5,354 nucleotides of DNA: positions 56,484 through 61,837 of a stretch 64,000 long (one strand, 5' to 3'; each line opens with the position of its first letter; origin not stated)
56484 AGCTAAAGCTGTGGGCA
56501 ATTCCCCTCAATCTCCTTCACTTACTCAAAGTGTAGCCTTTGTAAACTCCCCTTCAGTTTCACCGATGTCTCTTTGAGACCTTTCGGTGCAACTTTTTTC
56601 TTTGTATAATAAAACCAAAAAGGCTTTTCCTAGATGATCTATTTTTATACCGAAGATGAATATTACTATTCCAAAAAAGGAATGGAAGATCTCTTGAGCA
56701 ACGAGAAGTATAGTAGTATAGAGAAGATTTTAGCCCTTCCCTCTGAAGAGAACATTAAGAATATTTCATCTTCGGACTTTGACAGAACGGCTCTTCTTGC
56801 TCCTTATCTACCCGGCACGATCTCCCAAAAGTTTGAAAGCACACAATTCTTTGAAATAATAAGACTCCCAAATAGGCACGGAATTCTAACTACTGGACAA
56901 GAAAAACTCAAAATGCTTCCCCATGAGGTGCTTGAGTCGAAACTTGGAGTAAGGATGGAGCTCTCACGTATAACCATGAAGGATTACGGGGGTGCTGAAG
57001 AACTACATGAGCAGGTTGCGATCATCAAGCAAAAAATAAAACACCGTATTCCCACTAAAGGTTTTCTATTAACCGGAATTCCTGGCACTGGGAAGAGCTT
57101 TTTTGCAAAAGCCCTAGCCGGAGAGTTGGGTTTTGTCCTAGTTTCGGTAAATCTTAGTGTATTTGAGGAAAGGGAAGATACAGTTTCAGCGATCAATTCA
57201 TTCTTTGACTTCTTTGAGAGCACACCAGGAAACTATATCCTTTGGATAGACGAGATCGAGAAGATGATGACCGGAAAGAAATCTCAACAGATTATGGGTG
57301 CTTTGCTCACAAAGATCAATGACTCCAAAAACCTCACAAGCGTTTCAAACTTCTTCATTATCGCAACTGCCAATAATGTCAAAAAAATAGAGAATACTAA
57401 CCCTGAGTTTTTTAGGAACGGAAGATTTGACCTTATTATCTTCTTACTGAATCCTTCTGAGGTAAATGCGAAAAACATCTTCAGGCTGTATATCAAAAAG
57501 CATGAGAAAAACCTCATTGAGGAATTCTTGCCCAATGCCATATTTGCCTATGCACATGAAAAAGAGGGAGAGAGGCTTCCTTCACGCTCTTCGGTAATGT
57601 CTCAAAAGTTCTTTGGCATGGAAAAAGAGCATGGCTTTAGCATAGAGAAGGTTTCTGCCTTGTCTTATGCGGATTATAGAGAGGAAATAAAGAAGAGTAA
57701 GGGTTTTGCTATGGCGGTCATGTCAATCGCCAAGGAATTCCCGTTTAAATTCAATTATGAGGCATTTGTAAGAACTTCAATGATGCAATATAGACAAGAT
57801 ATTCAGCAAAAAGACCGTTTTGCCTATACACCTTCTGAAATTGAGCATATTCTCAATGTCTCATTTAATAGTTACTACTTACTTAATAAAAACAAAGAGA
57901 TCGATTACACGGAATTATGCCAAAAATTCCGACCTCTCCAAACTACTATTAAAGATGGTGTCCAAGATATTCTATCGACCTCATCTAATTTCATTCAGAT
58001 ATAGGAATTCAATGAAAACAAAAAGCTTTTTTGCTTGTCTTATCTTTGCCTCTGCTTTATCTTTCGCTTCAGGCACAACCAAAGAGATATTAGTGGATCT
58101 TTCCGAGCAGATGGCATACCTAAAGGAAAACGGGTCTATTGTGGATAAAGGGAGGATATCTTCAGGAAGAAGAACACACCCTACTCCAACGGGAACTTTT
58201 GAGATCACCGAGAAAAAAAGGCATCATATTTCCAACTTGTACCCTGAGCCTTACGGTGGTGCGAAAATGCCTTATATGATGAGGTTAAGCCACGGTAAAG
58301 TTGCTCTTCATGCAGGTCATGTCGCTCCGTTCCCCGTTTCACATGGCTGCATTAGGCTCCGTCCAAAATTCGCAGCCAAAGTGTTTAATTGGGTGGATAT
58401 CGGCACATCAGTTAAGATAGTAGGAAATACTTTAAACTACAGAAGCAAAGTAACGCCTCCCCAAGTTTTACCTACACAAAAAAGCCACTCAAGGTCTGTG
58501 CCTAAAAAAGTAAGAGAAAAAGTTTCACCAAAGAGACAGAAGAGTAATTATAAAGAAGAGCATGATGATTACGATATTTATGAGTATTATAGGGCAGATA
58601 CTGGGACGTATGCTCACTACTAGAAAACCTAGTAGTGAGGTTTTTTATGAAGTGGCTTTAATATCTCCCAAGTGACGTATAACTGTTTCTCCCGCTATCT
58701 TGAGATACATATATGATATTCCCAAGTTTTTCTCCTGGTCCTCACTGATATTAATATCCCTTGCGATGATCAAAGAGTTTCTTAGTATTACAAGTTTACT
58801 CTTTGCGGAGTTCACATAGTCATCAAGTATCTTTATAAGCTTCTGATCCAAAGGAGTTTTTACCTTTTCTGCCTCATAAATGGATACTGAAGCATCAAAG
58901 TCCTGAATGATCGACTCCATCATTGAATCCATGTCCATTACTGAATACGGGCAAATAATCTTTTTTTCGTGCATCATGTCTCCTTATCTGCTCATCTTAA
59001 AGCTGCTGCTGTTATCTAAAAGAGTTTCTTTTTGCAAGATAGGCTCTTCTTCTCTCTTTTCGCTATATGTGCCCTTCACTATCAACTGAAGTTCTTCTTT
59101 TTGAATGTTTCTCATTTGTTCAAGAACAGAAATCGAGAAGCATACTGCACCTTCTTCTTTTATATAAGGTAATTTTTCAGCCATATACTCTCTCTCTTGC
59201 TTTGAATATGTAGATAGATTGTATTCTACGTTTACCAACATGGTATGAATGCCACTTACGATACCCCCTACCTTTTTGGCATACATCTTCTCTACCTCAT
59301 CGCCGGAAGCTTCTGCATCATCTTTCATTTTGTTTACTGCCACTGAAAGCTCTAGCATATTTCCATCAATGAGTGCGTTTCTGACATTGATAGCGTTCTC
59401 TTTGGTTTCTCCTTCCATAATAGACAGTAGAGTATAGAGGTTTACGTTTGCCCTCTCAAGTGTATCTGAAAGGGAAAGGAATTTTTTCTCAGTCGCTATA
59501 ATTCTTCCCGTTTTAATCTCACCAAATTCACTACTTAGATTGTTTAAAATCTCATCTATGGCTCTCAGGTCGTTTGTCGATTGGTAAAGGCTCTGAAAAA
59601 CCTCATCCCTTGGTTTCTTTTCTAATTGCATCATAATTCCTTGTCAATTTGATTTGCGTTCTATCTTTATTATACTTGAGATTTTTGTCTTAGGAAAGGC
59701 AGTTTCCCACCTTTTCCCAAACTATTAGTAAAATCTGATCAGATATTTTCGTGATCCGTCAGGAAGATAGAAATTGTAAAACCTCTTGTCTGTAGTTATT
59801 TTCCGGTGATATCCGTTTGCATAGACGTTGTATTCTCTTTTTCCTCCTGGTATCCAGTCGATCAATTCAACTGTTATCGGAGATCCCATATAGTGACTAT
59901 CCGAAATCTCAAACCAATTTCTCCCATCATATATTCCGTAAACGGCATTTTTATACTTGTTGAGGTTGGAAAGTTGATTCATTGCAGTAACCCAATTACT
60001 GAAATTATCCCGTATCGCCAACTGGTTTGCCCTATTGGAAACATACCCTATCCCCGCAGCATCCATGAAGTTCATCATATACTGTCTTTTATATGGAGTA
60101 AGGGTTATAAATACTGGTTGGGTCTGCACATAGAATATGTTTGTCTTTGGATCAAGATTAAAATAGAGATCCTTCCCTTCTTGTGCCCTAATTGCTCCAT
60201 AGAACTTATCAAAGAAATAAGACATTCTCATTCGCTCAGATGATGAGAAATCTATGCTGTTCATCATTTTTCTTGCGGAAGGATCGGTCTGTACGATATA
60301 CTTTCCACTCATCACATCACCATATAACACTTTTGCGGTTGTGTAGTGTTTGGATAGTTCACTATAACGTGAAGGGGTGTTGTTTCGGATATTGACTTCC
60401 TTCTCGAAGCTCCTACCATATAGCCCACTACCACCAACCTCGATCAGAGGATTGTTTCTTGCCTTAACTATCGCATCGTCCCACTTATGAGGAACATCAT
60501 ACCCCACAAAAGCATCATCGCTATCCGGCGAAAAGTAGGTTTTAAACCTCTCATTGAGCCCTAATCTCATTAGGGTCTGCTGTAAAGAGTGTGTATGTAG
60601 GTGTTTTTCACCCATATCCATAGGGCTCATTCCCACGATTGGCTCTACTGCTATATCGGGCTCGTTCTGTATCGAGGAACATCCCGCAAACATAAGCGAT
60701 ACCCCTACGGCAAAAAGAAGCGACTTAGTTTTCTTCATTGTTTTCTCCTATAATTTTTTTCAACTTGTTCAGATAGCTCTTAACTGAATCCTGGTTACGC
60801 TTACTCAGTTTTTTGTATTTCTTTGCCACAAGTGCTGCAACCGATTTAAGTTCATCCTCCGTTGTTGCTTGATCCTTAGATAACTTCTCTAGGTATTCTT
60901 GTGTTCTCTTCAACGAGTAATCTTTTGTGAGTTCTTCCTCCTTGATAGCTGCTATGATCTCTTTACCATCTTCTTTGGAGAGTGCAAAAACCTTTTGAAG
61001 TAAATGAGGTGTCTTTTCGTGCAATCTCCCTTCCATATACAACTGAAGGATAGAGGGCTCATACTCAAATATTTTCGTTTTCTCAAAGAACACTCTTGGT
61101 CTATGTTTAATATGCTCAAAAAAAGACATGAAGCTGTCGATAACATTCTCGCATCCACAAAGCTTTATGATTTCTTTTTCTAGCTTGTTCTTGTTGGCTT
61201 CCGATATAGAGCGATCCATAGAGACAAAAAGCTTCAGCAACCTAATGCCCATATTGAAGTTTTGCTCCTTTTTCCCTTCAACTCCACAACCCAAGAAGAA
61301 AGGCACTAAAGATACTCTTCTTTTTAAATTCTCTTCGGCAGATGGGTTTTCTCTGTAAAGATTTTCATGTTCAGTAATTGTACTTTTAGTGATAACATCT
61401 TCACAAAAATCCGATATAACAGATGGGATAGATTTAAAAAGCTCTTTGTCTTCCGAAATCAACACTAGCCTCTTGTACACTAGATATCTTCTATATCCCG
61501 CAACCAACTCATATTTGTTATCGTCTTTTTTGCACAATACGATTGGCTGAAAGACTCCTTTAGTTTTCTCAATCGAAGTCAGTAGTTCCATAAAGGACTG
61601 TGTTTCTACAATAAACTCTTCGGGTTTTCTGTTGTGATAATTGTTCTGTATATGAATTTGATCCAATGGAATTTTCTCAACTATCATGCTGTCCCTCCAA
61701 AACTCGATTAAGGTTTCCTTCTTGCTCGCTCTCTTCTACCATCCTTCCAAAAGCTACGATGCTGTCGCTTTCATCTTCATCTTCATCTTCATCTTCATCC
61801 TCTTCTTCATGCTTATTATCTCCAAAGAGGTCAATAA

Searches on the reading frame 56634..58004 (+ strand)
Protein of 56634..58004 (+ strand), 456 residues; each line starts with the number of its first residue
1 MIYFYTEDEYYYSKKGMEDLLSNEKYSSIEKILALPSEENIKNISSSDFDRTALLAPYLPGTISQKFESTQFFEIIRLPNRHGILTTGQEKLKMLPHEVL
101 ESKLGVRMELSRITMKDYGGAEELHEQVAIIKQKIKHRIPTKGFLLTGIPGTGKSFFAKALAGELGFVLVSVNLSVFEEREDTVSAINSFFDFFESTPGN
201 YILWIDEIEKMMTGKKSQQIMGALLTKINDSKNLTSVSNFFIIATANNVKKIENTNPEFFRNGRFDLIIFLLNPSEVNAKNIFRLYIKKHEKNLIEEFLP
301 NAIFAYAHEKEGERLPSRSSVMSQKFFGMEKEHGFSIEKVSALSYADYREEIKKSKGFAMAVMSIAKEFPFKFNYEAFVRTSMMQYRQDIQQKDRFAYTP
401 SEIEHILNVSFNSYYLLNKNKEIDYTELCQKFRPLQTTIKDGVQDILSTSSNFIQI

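Call 10: search_protein_families(library=pfam, proteins=[window:56634-58004:+], max_evalue=0.01)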
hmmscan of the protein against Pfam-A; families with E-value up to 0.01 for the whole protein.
window:56634-58004:+ (456 aa): 10 families
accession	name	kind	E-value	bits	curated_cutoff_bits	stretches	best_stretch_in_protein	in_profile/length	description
PF00004.35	AAA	-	1.3e-20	74.6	21.2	1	145-270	2-128/131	ATPase family associated with various cellular activities (AAA)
PF05673.19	DUF815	-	1.3e-05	24.9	23.8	1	109-248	21-151/249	Protein of unknown function (DUF815)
PF05496.18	RuvB_N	-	1.9e-05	24.9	27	1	114-212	5-97/159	Holliday junction DNA helicase RuvB P-loop domain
PF07728.20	AAA_5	-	0.00048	20.6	22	1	144-254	2-129/139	AAA domain (dynein-related subfamily)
PF13173.12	AAA_14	-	0.0009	19.7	27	1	144-218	5-75/129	AAA domain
PF13207.12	AAA_17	-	0.0011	19.7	27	1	147-182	1-36/136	AAA domain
PF13671.12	AAA_33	-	0.0013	19.5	27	1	145-173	3-31/143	AAA domain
PF13401.12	AAA_22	-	0.0017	19.1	27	0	145-191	9-58/130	AAA domain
PF13238.12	AAA_18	-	0.0019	19.1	29.4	1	145-207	2-55/128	AAA domain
PF00910.28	RNA_helicase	-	0.0021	18.9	21.5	1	145-220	2-71/105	RNA helicase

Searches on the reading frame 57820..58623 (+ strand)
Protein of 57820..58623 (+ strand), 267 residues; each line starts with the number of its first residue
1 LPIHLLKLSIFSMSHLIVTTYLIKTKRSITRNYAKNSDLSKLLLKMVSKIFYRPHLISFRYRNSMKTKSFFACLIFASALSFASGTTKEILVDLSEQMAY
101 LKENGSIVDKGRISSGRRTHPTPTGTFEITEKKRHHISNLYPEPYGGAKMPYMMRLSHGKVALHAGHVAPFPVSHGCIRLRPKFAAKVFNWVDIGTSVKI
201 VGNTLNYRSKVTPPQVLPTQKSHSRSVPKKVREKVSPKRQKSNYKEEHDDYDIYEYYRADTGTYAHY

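Call 97: search_protein_families(library=pfam, proteins=[window:57820-58623:+], max_evalue=0.01)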
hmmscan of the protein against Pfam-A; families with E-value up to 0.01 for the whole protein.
window:57820-58623:+ (267 aa): 1 family
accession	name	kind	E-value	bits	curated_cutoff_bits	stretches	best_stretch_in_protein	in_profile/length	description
PF03734.19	YkuD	-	9.4e-24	85.1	23.4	1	88-200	2-146/146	L,D-transpeptidase catalytic domain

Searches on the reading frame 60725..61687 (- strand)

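Call 97: search_protein_families(library=pfam, proteins=[window:60725-61687:-], max_evalue=0.01)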
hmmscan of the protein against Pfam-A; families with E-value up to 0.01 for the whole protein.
window:60725-61687:- (320 aa): 1 family
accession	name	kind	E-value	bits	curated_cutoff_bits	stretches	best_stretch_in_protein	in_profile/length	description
PF02195.25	ParB_N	-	4.9e-10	39.8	26.3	1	4-106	4-92/95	ParB N-terminal domain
